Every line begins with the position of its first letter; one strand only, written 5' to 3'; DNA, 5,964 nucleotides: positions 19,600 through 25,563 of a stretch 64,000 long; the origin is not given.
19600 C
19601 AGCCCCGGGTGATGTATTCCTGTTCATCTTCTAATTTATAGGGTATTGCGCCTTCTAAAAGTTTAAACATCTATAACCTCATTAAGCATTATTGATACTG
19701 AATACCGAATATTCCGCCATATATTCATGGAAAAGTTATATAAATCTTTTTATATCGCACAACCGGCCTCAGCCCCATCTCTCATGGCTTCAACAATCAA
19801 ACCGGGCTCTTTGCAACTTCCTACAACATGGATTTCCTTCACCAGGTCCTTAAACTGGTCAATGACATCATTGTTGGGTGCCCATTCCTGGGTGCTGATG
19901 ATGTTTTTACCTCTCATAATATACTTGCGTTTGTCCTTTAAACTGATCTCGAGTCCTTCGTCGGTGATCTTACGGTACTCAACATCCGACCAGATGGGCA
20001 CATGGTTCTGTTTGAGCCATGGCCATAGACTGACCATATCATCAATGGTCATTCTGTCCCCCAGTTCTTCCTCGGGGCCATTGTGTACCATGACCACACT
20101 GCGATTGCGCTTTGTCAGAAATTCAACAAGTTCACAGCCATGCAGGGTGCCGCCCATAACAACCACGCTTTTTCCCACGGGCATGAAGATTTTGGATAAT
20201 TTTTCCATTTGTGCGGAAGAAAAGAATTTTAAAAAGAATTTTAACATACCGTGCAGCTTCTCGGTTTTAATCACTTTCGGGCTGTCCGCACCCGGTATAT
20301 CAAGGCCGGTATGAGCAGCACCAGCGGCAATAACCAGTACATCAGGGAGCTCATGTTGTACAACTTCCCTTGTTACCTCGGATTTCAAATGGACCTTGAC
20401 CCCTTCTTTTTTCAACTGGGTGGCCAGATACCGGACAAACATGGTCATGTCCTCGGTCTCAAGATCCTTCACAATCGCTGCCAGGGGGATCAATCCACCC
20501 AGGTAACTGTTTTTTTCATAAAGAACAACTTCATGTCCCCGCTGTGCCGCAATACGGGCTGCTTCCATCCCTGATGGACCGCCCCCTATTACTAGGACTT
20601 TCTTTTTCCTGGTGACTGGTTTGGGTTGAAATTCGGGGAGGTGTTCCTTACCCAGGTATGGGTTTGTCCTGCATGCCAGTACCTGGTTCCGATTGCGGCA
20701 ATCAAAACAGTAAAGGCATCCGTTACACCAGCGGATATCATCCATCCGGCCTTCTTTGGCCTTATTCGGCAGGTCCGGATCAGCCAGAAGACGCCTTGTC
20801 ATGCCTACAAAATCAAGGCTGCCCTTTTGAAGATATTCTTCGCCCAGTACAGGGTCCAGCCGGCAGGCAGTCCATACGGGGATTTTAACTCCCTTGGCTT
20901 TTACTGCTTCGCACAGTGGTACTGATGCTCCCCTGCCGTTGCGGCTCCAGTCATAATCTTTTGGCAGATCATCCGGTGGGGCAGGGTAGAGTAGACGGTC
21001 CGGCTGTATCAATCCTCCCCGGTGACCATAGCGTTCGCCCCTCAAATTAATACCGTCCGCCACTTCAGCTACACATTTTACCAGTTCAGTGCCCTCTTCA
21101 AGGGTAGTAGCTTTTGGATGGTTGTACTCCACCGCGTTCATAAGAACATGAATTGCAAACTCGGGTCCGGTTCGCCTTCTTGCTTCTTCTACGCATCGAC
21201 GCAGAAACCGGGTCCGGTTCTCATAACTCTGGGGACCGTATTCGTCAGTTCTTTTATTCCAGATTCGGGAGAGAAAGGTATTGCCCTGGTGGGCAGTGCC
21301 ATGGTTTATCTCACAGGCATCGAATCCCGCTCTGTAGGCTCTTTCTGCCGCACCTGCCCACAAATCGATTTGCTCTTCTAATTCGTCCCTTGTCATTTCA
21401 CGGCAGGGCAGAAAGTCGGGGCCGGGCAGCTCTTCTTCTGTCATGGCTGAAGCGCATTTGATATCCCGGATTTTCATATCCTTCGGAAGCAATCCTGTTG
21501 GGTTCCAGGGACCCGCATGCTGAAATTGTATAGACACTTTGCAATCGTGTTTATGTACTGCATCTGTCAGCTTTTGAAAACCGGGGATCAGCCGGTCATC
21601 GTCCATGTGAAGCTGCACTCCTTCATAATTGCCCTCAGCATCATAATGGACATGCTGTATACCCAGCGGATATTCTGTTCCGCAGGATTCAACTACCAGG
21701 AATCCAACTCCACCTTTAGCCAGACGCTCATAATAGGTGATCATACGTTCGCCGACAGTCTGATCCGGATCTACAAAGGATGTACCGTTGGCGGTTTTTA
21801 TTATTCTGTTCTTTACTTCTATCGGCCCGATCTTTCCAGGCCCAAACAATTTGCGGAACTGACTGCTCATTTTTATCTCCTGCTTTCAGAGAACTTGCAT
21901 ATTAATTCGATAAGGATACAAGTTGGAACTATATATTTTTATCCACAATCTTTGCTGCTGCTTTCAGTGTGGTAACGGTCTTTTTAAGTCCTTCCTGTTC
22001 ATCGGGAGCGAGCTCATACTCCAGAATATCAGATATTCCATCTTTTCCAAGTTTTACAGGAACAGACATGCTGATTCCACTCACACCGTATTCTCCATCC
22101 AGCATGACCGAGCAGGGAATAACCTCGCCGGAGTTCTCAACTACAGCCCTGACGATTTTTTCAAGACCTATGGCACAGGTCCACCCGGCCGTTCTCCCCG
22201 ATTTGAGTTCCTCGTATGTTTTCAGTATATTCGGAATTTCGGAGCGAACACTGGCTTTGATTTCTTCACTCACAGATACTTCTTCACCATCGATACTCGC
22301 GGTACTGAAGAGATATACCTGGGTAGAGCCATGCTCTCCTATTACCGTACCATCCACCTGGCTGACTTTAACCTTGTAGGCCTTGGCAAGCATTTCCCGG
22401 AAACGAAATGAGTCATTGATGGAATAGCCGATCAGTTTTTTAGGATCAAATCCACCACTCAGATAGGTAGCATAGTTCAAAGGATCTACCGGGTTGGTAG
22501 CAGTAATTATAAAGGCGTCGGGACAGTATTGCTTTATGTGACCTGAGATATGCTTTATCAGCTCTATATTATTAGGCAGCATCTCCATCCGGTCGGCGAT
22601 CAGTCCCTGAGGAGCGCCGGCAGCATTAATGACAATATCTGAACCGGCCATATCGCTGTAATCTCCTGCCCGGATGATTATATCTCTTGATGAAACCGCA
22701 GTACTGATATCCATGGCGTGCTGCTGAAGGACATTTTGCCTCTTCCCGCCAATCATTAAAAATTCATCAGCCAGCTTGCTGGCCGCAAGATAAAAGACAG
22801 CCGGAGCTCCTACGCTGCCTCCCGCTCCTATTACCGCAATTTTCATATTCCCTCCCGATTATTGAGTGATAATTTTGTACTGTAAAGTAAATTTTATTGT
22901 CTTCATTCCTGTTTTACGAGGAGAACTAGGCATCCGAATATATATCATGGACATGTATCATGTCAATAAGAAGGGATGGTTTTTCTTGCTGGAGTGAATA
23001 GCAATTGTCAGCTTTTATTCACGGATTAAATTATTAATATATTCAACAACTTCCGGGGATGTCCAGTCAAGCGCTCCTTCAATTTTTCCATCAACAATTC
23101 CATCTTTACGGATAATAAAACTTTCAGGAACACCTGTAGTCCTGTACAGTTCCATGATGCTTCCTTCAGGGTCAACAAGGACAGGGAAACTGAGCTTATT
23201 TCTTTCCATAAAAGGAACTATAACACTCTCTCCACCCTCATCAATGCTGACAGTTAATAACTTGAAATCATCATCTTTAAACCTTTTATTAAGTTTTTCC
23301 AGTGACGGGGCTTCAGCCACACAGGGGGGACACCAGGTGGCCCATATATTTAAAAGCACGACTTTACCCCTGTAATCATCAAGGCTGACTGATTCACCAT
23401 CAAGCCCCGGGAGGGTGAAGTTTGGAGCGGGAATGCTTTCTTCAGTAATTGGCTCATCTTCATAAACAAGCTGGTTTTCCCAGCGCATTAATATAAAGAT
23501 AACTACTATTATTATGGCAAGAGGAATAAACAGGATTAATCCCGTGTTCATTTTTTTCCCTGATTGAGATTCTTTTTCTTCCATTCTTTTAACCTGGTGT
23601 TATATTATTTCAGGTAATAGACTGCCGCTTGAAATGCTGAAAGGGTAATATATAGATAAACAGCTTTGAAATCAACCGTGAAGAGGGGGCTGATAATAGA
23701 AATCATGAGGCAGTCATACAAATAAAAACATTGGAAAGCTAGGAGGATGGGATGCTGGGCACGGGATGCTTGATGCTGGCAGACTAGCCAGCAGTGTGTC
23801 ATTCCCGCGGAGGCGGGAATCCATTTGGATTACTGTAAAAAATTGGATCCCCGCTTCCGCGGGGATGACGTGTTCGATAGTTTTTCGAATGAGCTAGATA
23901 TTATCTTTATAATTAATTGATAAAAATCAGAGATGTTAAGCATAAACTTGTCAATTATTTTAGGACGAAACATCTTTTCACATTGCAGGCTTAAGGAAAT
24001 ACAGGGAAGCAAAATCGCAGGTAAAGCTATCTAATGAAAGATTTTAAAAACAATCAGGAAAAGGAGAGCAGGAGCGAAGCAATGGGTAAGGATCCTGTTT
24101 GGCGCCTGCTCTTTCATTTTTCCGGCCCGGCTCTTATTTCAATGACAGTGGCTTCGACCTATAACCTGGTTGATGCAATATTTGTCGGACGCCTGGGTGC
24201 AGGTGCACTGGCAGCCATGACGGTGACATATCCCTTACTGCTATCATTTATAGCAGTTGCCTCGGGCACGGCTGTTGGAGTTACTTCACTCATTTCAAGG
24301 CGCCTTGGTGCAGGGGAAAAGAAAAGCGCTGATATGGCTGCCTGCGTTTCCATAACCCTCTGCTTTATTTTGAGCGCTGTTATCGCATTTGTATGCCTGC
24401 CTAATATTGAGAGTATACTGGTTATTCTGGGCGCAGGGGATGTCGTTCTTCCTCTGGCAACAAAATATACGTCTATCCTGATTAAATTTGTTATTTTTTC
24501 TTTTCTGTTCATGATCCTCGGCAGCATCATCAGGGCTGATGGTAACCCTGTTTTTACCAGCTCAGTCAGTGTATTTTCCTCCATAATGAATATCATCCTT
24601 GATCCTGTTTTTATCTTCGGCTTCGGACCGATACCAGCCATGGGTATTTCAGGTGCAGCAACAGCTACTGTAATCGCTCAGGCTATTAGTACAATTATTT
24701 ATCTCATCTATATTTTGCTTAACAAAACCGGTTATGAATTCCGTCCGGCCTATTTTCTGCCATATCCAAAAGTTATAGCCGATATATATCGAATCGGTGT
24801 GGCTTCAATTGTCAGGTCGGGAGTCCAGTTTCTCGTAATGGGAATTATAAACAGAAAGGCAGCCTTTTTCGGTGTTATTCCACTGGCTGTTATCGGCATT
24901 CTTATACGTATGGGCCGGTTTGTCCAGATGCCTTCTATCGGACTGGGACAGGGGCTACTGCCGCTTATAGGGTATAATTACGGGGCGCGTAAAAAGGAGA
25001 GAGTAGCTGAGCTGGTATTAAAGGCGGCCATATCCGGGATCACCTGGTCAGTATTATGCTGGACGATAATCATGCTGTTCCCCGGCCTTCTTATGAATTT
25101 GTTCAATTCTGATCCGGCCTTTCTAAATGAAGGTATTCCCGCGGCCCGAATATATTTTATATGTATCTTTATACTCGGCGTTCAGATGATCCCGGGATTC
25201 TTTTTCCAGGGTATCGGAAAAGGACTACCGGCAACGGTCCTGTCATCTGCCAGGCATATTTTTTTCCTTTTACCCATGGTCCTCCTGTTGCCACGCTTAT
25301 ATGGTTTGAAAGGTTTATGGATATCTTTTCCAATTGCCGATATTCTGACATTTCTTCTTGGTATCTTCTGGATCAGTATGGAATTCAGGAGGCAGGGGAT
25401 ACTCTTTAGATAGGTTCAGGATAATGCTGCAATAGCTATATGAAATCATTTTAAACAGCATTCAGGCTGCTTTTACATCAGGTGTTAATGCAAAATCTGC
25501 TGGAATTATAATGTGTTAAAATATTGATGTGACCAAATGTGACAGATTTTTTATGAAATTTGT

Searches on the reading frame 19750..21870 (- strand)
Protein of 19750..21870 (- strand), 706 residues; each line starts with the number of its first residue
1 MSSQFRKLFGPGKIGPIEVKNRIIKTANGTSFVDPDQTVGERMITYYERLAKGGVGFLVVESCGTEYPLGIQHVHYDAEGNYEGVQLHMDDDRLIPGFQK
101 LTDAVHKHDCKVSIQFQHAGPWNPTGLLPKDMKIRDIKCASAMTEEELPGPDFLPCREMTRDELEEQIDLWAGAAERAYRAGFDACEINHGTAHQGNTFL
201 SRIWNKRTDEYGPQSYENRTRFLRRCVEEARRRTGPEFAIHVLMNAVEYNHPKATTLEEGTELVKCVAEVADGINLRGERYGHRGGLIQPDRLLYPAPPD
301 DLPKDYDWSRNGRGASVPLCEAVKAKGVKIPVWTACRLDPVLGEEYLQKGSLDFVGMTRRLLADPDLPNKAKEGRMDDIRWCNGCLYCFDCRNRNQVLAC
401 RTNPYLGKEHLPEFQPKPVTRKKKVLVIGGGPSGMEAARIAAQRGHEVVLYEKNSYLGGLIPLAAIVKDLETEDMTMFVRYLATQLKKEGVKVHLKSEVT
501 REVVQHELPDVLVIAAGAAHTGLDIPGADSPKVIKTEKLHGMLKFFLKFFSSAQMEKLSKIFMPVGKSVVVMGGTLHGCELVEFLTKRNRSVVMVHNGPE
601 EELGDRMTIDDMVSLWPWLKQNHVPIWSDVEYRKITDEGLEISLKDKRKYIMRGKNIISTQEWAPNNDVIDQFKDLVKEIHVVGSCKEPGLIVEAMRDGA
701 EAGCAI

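Call 28: search_protein_families(library=pfam, proteins=[window:19750-21870:-], max_evalue=0.0001)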
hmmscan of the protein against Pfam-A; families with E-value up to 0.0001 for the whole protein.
window:19750-21870:- (706 aa): 10 families
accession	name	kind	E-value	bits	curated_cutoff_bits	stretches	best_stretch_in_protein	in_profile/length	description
PF00724.26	Oxidored_FMN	-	7.8e-45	154.1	27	1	7-271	1-251/342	NADH:flavin oxidoreductase / NADH oxidase family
PF07992.20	Pyr_redox_2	-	1.4e-17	64.6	26.1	1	423-648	1-224/291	Pyridine nucleotide-disulphide oxidoreductase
PF00070.33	Pyr_redox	-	2.3e-12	47.7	22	1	424-501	1-65/82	Pyridine nucleotide-disulphide oxidoreductase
PF12831.13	FAD_oxidored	-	1.9e-09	37.8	27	1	425-487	2-69/416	FAD dependent oxidoreductase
PF01266.30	DAO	-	6.8e-09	36.1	27.9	0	424-458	1-35/353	FAD dependent oxidoreductase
PF13450.12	NAD_binding_8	-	7.2e-08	33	21.9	1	427-461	1-35/68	NAD(P)-binding Rossmann-like domain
PF03486.20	HI0933_like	-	5.4e-07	29.7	50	1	424-458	2-36/244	HI0933-like protein Rossmann domain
PF01262.27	AlaDh_PNT_C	-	3.3e-06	27.1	23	1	421-542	27-119/214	Alanine dehydrogenase/PNT, C-terminal domain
PF13738.12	Pyr_redox_3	-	5.3e-06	26.3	30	0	417-502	159-254/305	Pyridine nucleotide-disulphide oxidoreductase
PF01134.28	GIDA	-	1.7e-05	24.5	22.1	1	424-454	1-31/391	Glucose inhibited division protein A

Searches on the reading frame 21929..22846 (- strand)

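Call 28: search_protein_families(library=pfam, proteins=[window:21929-22846:-], max_evalue=0.0001)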
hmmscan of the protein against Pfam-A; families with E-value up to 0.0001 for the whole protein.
window:21929-22846:- (305 aa): 2 families
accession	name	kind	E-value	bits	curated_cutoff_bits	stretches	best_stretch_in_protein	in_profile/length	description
PF00056.29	Ldh_1_N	-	2e-26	93.2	27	1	1-140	1-141/141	lactate/malate dehydrogenase, NAD binding domain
PF02866.23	Ldh_1_C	-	6.9e-22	78.7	22.6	1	145-299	4-168/174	lactate/malate dehydrogenase, alpha/beta C-terminal domain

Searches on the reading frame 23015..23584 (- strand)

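Call 28: search_protein_families(library=pfam, proteins=[window:23015-23584:-], max_evalue=0.0001)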
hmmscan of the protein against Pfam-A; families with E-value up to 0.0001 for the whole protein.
window:23015-23584:- (189 aa): 5 families
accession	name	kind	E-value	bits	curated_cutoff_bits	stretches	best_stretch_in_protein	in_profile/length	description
PF00578.27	AhpC-TSA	-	5.4e-29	101.1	26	1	52-165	4-122/124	AhpC/TSA family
PF08534.16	Redoxin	-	1.4e-25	90.2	26.6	1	52-178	5-143/148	Redoxin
PF13905.12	Thioredoxin_8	-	3.5e-13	50.1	27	1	73-164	1-94/94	Thioredoxin-like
PF00085.26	Thioredoxin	-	1.1e-07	32.2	23.5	1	74-117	19-61/103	Thioredoxin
PF00255.25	GSHPx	-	4.1e-05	23.5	27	1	60-112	8-59/108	Glutathione peroxidase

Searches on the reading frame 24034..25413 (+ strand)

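Call 28: search_protein_families(library=pfam, proteins=[window:24034-25413:+], max_evalue=0.0001)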
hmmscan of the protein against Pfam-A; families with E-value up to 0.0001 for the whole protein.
window:24034-25413:+ (459 aa): 1 family
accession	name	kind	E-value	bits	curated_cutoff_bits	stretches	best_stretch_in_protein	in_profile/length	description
PF01554.23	MatE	-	8e-44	149.6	24.9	2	32-192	1-161/161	MatE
